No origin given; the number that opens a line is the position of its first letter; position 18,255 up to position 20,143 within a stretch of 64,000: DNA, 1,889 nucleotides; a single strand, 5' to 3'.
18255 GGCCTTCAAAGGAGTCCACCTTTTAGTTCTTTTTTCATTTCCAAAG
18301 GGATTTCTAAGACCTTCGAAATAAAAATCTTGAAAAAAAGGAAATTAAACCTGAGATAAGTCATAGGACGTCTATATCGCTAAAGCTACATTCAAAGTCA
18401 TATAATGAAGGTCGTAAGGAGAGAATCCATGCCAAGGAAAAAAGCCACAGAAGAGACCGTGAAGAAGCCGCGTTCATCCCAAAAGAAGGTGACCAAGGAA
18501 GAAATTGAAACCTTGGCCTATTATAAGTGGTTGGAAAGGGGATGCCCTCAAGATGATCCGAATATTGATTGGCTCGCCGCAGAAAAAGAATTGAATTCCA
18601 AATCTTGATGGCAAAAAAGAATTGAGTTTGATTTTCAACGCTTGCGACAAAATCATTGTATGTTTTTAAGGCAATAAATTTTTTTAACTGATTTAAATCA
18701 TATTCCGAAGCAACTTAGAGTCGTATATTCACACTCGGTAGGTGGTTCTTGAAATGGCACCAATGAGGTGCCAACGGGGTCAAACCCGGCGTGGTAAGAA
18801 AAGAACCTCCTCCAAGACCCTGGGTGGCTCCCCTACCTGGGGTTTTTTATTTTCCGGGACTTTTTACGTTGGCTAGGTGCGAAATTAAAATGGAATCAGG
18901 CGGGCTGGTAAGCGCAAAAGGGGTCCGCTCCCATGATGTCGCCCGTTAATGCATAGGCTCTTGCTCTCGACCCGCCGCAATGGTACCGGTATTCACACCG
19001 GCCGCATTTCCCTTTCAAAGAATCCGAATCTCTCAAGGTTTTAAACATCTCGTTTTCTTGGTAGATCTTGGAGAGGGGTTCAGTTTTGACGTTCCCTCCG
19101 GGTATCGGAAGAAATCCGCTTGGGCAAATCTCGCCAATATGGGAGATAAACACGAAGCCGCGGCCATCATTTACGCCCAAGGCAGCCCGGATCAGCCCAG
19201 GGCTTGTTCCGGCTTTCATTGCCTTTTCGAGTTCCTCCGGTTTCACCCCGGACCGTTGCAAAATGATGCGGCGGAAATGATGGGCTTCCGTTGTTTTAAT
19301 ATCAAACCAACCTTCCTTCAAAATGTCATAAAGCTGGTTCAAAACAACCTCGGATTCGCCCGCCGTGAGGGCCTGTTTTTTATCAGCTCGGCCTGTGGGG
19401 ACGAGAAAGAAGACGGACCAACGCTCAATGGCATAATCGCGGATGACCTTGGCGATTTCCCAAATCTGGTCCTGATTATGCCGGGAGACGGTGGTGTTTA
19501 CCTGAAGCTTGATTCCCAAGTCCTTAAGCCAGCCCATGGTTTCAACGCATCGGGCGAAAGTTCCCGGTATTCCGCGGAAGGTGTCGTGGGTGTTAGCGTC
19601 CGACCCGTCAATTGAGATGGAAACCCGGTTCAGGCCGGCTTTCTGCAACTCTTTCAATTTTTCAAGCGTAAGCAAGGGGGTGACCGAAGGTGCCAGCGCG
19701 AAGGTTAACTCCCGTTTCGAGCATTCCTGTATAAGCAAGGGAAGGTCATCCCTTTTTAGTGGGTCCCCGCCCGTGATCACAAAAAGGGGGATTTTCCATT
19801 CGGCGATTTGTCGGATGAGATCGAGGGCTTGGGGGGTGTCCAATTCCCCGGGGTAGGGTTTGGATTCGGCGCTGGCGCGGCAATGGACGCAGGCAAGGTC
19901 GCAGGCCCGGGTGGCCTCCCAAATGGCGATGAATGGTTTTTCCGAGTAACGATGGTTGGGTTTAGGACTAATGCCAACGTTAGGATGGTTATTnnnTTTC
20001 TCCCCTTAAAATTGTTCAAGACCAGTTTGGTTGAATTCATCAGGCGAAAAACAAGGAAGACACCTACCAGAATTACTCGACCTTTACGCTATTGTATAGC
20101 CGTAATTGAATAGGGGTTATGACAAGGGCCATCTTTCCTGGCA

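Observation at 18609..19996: Orphan radical SAM/SPASM enzyme with no obvious precursor gene; adjacent structured element and cryptic small basic ORF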

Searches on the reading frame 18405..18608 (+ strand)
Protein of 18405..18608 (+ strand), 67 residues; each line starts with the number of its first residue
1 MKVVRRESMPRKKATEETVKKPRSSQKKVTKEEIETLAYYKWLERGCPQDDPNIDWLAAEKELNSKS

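Call 53: search_protein_families(library=ncbifam, proteins=[window:18405-18608:+], max_evalue=0.00001)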
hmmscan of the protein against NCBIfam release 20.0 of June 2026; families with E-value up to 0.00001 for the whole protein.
window:18405-18608:+ (67 aa): 0 families

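Call 56: search_protein_families(library=pfam, proteins=[window:18405-18608:+], max_evalue=0.0001)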
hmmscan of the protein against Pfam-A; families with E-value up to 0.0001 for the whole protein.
window:18405-18608:+ (67 aa): 1 family
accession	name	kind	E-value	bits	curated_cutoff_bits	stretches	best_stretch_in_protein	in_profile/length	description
PF11154.13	DUF2934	-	1.4e-10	41.1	22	1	32-63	4-35/37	Protein of unknown function (DUF2934)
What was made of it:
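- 18352..18608 (+): DUF2934 small protein gene (probable start 18430) with the same box-plus-spacing promoter (18352-18392). It lies upstream of the sRNA in most relatives but not in L026. Pfam DUF2934, E = 1.4e-10 (call 56).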

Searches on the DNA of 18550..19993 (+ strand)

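Call 8: search_rna_families(source=window, start=18550, end=18950, threshold=evalue, max_evalue=10, show_alignments=3)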
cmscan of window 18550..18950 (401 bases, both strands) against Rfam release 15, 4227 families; matches with E-value up to 10: 7.
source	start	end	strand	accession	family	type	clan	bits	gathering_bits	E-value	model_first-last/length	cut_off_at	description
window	18727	18798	+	RF03961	mir-9033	Gene; miRNA;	-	19.5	100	0.2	1-72/72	no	mir-9033 microRNA precursor family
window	18658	18707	+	RF03925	mir-1011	Gene; miRNA;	-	19.4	60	0.37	1-54/54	no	mir-1011 microRNA precursor family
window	18792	18851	+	RF02399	NsiR1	Gene; sRNA;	-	19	39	0.22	1-60/60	no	Nitrogen stress-induced RNA 1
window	18642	18710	-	RF00208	snoR72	Gene; snRNA; snoRNA; CD-box;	-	18.4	43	5.8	1-87/87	no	Small nucleolar RNA R72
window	18757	18851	+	RF00514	His_leader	Cis-reg; leader;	-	17.3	49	1.7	1-126/126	no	Histidine operon leader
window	18584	18643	-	RF03881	mir-59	Gene; miRNA;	-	14.4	80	4.8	1-66/66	no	mir-59 microRNA precursor family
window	18743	18842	+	RF00627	P15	Gene;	-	11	70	7.3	1-119/119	no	Pseudomonas sRNA P15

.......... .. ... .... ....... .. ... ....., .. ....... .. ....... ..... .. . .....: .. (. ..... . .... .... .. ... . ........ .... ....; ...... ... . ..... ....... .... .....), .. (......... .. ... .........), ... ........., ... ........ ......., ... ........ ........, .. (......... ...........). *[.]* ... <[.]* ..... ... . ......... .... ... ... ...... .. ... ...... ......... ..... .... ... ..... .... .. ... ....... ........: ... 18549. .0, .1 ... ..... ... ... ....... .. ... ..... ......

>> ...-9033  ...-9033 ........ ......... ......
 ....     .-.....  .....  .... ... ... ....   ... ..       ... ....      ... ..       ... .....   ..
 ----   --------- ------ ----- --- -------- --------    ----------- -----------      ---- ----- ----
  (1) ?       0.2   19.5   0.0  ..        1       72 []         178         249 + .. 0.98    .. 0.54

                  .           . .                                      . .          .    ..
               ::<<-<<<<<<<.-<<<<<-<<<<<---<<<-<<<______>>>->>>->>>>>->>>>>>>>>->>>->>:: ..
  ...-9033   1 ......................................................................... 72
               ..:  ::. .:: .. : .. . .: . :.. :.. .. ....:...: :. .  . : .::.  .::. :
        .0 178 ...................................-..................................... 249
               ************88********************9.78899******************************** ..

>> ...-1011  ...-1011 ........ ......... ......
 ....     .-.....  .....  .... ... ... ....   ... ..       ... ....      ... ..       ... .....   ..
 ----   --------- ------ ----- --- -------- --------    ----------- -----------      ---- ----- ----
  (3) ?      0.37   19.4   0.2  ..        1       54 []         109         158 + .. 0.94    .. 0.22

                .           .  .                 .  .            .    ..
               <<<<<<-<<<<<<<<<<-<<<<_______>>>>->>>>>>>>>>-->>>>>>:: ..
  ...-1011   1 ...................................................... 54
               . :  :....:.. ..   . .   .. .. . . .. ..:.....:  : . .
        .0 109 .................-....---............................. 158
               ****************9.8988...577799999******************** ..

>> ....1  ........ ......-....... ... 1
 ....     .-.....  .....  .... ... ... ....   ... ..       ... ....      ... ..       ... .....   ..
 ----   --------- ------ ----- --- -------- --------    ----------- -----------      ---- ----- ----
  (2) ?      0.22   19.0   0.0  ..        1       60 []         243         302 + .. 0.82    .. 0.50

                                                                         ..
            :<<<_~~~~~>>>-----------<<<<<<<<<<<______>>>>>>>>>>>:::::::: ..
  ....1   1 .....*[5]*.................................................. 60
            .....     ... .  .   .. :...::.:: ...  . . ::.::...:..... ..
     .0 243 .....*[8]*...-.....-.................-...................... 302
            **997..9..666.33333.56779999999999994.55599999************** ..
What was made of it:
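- On Any Rfam 15 family: The best E-value hits are 0.2 or worse and far below gathering scores (call 8).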

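Call 35: build_rna_model(alignment_id=A1)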
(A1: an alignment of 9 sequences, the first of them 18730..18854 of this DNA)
Model R1 built from alignment A1 (9 sequences, 125 columns); structure: RNAalifold consensus.
model positions 125; base pairs 34; branch points 2; effective number of sequences 1.01; information 0.591 bits per position. Calibrated on 0.2 Mb of random sequence (short: E-values are rough).
structure used (alignment columns):
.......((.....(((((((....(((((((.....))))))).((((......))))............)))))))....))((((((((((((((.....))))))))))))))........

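Call 36: search_with_rna_model(model_id=R1, sources=[window, L001, L002, L003, L004, L005, L006, L007, L008, L009, L010, L011, L012, L013, L014, L015, L016, L017, L018, L019, L020, L021, L022, L023, L024, L025, L026, L027, L028, L029], max_evalue=10)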
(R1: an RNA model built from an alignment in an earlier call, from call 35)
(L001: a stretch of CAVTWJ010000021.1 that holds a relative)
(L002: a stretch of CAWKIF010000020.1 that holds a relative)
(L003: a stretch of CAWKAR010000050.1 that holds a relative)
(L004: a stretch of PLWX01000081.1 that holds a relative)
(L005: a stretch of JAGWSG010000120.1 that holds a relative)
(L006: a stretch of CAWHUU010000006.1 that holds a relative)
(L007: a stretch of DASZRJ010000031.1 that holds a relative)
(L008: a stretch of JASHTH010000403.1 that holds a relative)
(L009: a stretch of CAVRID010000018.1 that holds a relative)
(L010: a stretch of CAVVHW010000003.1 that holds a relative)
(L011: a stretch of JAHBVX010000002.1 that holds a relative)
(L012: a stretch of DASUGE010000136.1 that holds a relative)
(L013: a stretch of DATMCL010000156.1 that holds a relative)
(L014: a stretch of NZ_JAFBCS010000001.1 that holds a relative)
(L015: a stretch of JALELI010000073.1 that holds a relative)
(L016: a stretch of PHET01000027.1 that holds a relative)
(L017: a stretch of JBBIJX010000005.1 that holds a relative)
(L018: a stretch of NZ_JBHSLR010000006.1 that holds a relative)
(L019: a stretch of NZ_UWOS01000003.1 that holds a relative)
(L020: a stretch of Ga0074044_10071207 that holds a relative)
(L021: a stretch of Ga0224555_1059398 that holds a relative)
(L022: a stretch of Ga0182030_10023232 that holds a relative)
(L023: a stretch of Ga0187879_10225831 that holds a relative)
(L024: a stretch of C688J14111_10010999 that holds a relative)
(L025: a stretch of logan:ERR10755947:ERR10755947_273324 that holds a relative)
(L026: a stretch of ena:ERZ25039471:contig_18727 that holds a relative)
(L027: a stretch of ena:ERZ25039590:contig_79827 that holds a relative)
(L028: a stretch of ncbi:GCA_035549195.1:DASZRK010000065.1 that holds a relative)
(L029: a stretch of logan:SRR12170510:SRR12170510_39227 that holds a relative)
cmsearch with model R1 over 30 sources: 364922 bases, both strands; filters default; matches with E-value up to 10: 22.
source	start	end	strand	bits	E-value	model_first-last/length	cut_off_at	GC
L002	7133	7257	-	153.6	2.9e-41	1-125/125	no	0.51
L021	499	623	-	153.6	2.9e-41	1-125/125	no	0.51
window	18730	18854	+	152.8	5e-41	1-125/125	no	0.54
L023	68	192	-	152.7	5.2e-41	1-125/125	no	0.53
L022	3544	3667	-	145.9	4.6e-39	1-125/125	no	0.52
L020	195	318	+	145.6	5.5e-39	1-125/125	no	0.5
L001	3091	3212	-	124.1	7.3e-33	1-125/125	no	0.52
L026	9231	9354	-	123.6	9.9e-33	1-125/125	no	0.56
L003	7207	7330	-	118.8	2.3e-31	1-125/125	no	0.56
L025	9294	9324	-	30.7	2.9e-06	95-125/125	5'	0.48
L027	10690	10773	-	18.2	0.011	1-125/125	no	0.49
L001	7928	8012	+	17.9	0.013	1-125/125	no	0.49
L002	10115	10172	+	17.7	0.014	1-125/125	no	0.41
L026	11473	11558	-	16.7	0.028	1-125/125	no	0.45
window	14915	15000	-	15.2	0.078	1-125/125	no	0.49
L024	299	317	-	14.9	0.091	92-110/125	no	0.68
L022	8553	8610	+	13.4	0.24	1-125/125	no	0.45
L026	8718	8855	+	10.7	1.4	1-125/125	no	0.61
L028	9300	9360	+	9.9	2.4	1-125/125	no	0.57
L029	9300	9360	+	9.9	2.4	1-125/125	no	0.57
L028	15551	15626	+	9.7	2.9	1-125/125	no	0.72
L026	11450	11556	+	9.3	3.5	1-125/125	no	0.46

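Call 68: search_with_rna_model(model_id=R1, sources=[L027, L028, L039], filters=off, max_evalue=1)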
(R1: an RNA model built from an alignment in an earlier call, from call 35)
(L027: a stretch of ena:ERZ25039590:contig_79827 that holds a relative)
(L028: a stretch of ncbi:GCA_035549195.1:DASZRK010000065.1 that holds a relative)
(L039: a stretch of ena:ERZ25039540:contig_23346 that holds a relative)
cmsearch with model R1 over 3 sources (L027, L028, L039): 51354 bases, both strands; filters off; matches with E-value up to 1: 15.
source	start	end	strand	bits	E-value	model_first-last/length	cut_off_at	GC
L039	12566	12649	-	19.9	0.0005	1-125/125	no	0.49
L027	10690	10773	-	18.2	0.0015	1-125/125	no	0.49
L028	16169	16235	-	14.6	0.015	1-125/125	no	0.49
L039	9128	9225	+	13.3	0.036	1-125/125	no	0.4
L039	12575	12605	+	13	0.045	86-116/125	no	0.68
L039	5169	5274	-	11.6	0.11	1-125/125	no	0.4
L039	142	213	-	11.1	0.16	1-125/125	no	0.47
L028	9300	9360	+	9.9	0.34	1-125/125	no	0.57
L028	16126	16212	+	9.8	0.37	1-125/125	no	0.55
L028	15551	15626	+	9.7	0.4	1-125/125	no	0.72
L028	584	660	-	9.2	0.54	1-125/125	no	0.64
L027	4899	5005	-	9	0.62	1-125/125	no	0.47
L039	12913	12966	+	9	0.64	1-125/125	no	0.57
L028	14980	15037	+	8.6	0.79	1-125/125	no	0.67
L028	11298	11370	+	8.4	0.91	1-125/125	no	0.66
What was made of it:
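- Tried and rejected: With filters off, loci at 68% rSAM identity or below gave only terminator-level hits of 18-20 bits (calls 36, 68).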

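Call 71: search_rna_families(sources=[L039, L027, L026, L003], threshold=gathering)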
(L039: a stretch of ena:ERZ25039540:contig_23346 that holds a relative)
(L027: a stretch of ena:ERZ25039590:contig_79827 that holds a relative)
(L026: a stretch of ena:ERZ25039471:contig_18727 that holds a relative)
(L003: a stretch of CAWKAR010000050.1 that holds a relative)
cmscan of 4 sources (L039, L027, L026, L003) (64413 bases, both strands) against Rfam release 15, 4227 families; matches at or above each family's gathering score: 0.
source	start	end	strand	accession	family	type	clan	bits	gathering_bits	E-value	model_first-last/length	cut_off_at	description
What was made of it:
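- On Any Rfam 15 family: No hit in 4 related loci, two of which carry the sRNA (call 71).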
